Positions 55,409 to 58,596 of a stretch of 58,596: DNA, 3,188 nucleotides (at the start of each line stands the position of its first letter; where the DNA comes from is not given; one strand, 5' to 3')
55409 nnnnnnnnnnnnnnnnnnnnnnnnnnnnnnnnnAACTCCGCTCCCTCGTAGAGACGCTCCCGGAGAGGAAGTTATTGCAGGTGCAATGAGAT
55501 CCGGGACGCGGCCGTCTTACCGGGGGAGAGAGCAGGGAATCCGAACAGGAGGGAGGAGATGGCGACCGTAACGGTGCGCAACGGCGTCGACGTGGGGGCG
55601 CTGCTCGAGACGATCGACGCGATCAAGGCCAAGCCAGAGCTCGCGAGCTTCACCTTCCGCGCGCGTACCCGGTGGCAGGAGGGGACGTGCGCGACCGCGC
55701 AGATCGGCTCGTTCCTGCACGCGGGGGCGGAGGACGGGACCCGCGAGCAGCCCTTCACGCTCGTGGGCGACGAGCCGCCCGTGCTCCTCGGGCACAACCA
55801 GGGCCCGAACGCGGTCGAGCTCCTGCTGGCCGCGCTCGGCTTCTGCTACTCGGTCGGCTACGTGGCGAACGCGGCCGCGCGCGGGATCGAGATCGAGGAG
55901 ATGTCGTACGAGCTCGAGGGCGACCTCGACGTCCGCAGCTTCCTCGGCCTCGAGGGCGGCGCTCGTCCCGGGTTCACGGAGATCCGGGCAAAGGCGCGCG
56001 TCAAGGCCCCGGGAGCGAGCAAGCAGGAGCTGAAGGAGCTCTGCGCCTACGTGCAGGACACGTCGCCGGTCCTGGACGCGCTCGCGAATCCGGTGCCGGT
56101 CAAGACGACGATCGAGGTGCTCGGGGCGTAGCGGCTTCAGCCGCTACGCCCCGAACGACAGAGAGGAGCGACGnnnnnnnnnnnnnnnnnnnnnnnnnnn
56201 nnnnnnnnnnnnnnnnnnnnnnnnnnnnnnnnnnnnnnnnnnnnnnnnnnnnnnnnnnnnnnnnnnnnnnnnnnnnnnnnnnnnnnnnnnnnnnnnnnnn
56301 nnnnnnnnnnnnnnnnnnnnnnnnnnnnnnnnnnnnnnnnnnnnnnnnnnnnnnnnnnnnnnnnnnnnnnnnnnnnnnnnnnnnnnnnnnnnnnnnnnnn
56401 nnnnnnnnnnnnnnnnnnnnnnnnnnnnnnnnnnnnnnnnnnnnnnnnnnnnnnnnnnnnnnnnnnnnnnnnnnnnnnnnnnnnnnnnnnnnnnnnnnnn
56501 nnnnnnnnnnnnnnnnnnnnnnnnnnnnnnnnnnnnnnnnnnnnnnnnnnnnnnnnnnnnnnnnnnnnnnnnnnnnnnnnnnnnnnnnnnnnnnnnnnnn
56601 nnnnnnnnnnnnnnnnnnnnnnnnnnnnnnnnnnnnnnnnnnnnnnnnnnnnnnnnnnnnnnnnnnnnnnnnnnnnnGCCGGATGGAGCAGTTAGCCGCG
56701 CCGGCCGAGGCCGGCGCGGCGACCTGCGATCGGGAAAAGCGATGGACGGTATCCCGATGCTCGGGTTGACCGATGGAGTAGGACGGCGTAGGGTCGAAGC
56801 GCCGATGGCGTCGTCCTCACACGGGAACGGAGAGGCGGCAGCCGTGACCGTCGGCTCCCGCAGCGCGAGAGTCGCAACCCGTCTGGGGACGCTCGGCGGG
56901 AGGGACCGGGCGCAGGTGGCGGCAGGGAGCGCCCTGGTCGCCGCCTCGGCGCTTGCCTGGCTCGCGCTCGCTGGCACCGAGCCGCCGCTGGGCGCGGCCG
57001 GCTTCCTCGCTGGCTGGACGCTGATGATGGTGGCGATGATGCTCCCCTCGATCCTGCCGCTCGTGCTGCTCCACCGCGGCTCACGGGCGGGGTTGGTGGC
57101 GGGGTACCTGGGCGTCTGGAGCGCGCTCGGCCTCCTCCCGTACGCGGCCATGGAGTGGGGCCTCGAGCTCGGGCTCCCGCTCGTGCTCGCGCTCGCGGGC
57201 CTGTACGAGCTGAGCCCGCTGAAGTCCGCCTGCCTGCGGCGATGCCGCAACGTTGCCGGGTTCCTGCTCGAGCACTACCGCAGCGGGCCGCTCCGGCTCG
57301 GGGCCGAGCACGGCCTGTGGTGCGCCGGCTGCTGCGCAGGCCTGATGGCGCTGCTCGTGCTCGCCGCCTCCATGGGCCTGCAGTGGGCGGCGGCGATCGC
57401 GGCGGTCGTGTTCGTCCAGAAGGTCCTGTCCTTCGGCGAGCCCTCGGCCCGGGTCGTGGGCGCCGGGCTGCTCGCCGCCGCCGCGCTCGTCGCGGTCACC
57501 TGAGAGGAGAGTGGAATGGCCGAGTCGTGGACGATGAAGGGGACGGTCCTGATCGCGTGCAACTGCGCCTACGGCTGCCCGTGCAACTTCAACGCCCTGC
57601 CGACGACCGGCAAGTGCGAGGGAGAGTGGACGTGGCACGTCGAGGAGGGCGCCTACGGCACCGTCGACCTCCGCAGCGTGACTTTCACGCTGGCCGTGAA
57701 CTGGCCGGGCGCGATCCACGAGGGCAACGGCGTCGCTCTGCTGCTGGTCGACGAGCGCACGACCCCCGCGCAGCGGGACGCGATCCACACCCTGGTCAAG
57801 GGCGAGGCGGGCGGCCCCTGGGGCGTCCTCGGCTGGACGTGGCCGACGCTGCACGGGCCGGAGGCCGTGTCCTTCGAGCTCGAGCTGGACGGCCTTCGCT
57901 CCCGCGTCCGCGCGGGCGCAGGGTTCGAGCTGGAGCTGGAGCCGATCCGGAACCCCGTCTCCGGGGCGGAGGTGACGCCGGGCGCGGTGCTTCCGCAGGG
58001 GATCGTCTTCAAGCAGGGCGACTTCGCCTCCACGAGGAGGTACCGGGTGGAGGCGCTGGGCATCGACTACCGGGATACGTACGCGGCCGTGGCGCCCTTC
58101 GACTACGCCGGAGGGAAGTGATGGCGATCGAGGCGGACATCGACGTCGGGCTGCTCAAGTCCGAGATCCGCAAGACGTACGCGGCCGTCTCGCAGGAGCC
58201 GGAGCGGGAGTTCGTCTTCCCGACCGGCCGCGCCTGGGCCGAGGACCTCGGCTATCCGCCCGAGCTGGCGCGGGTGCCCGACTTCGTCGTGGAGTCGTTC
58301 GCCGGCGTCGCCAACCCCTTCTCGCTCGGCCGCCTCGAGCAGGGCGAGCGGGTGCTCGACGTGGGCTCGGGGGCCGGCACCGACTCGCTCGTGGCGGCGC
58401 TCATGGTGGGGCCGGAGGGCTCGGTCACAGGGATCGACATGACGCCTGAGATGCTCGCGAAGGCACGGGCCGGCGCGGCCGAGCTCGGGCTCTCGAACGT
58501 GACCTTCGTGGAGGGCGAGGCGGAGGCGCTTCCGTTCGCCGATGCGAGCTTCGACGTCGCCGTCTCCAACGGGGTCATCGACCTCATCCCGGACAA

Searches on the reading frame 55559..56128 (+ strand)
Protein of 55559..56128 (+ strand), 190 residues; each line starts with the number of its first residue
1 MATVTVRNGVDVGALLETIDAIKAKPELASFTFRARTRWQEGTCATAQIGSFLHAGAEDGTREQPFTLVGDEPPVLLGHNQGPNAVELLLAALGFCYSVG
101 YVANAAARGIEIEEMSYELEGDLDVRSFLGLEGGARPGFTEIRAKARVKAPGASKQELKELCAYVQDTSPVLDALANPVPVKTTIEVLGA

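Call 6: search_protein_families(library=pfam, proteins=[window:55559-56128:+], max_evalue=0.01)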
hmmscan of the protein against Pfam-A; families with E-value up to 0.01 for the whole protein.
seq(190 aa): 1 family
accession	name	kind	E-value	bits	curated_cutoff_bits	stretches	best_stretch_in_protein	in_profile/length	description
PF02566.24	OsmC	-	1.3e-20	74.1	27.5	1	78-183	1-99/100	OsmC-like protein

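Call 7: search_protein_families(library=ncbifam, proteins=[window:55559-56128:+], max_evalue=0.01)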
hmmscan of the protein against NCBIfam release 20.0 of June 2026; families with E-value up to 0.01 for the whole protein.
seq(190 aa): 3 families
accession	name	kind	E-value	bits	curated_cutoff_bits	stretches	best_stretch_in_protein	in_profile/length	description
NF041052.1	OsmC_like_Se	domain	5.9e-14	52.2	95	1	62-187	19-142/144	OsmC-related (seleno)protein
TIGR03562.1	osmo_induc_OsmC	subfamily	0.0013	18.8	85.8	1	80-177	40-130/137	OsmC family peroxiredoxin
TIGR03563.1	perox_SACOL1771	subfamily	0.0036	17.2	166.15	1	75-126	33-84/138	SACOL1771 family peroxiredoxin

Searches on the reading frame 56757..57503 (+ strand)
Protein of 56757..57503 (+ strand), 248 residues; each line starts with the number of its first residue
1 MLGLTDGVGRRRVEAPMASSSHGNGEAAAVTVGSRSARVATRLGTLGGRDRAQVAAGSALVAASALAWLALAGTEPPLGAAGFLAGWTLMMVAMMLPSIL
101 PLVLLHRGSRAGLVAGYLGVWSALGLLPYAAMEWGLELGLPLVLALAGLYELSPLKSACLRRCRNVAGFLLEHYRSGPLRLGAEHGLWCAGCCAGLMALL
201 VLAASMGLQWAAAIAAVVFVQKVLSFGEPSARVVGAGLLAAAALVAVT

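Call 36: search_protein_families(library=pfam, proteins=[window:56757-57503:+], max_evalue=0.001)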
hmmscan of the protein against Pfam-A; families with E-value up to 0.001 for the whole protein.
window:56757-57503:+ (248 aa): 1 family
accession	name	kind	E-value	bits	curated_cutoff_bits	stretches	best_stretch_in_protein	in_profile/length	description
PF09948.15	PpoB2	-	2.9e-35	122.4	28.7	1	85-244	2-187/188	Copper chaperone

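Call 55: search_protein_families(library=ncbifam, proteins=[window:56757-57503:+], max_evalue=0.00001)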
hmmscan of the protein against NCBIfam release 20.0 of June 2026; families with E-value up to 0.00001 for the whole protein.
window:56757-57503:+ (248 aa): 0 families

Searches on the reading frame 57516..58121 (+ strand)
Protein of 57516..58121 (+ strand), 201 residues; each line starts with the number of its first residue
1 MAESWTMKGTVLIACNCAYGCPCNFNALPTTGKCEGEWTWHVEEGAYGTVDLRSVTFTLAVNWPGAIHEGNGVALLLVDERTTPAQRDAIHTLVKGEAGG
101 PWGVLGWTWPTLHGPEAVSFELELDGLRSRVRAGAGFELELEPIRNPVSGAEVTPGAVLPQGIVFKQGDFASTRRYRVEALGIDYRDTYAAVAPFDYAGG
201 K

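Call 36: search_protein_families(library=pfam, proteins=[window:57516-58121:+], max_evalue=0.001)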
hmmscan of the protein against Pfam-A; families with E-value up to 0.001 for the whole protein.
window:57516-58121:+ (201 aa): 1 family
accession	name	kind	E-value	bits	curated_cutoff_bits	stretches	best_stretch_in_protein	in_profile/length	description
PF07040.16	DUF1326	-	1.6e-45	155.9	25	1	14-185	2-171/177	Protein of unknown function (DUF1326)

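Call 55: search_protein_families(library=ncbifam, proteins=[window:57516-58121:+], max_evalue=0.00001)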
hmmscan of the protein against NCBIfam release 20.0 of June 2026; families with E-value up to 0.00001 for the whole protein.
window:57516-58121:+ (201 aa): 0 families

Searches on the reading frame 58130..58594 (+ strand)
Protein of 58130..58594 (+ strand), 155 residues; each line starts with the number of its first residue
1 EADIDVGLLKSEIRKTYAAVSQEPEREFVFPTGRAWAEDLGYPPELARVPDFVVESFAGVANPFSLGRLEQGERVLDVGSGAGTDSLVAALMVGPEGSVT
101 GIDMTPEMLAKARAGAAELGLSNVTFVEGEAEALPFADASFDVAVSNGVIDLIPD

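Call 36: search_protein_families(library=pfam, proteins=[window:58130-58594:+], max_evalue=0.001)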
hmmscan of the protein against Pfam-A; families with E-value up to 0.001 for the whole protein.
window:58130-58594:+ (155 aa): 9 families
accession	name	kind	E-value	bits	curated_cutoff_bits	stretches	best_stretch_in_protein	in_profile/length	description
PF13847.12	Methyltransf_31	-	5.4e-25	88.2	27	1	70-155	2-89/145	Methyltransferase domain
PF13649.12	Methyltransf_25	-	1.6e-18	67.6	27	1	75-154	1-78/97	Methyltransferase domain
PF08241.18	Methyltransf_11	-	3.1e-15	57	21.2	1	76-154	1-74/95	Methyltransferase domain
PF01209.24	Ubie_methyltran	-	1.4e-12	47.9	20.1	1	70-148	46-125/233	ubiE/COQ5 methyltransferase family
PF01135.25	PCMT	-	2.5e-11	44.2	20.3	1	66-133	68-135/210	Protein-L-isoaspartate(D-aspartate) O-methyltransferase (PCMT)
PF08242.18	Methyltransf_12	-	4.4e-10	40.6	30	1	76-154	1-79/98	Methyltransferase domain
PF13489.12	Methyltransf_23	-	2.9e-06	27.5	27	1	66-155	17-96/164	Methyltransferase domain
PF02527.21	GidB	-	9.9e-06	25.5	27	1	71-149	47-124/184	rRNA small subunit methyltransferase G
PF05175.20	MTS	-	0.00012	22.2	23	1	71-147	31-105/170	Methyltransferase small domain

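Call 55: search_protein_families(library=ncbifam, proteins=[window:58130-58594:+], max_evalue=0.00001)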
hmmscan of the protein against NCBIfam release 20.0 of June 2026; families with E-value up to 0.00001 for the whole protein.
window:58130-58594:+ (155 aa): 35 families (the best 25 are shown)
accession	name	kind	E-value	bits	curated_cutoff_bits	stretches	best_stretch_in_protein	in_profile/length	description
NF041537.1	ArsM_AhpD_UU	exception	5.8e-51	173.3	510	1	5-155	9-160/345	arsenite methyltransferase/AhpD domain selenoprotein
NF041536.1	ArsM_DUF2284_UU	exception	2.7e-49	167.8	575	1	8-155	12-160/459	arsenite methyltransferase/DUF2284 domain selenoprotein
NF047649.1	MTase_UXPK_star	exception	1.2e-48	165.6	460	1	4-153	8-159/283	methyltransferase/UXPK-star double selenoprotein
NF008823.0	PRK11873.1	subfamily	7.5e-36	124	263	1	58-155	64-161/272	arsenite methyltransferase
NF040538.1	methyl_ArsM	equivalog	2e-15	56.9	500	1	45-131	37-125/356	arsinothricin biosynthesis methyltransferase ArsM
TIGR02752.1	MenG_heptapren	equivalog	4.3e-13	49.3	419.85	1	69-144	43-118/231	demethylmenaquinone methyltransferase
NF001243.0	PRK00216.1-4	equivalog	4.9e-13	49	235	1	69-144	45-120/237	demethylmenaquinone methyltransferase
TIGR01934.1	MenG_MenH_UbiE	subfamily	9.7e-13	47.9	158.35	1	70-144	38-110/223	ubiquinone/menaquinone biosynthesis methyltransferase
NF043040.1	corrin_prot_MT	hypoth_equivalog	1.7e-12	47.2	180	1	70-146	39-116/216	corrinoid protein-associated methyltransferase CpaM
TIGR04364.1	methyltran_FxLD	equivalog_domain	1.3e-11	44.2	320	1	69-149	80-160/394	methyltransferase, FxLD system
NF001242.0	PRK00216.1-3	equivalog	1.4e-11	44.3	351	1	72-144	71-144/258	bifunctional demethylmenaquinone methyltransferase/2-methoxy-6-polyprenyl-1,4-benzoquinol methylase UbiE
NF001240.0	PRK00216.1-1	equivalog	1.6e-11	43.7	378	1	68-146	60-140/251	bifunctional demethylmenaquinone methyltransferase/2-methoxy-6-polyprenyl-1,4-benzoquinol methylase UbiE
NF001244.0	PRK00216.1-5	equivalog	1.8e-11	43.8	216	1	70-144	47-122/236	bifunctional demethylmenaquinone methyltransferase/2-methoxy-6-polyprenyl-1,4-benzoquinol methylase UbiE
NF052510.1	methyltran_MpqE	exception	3.2e-11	43.1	335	1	69-146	44-122/234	methyl-plastoquinone biosynthesis methyltransferase MpqE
NF045667.1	MTase_DVU1556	equivalog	4.6e-11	42.6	155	1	65-155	16-99/213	DVU_1556 family methyltransferase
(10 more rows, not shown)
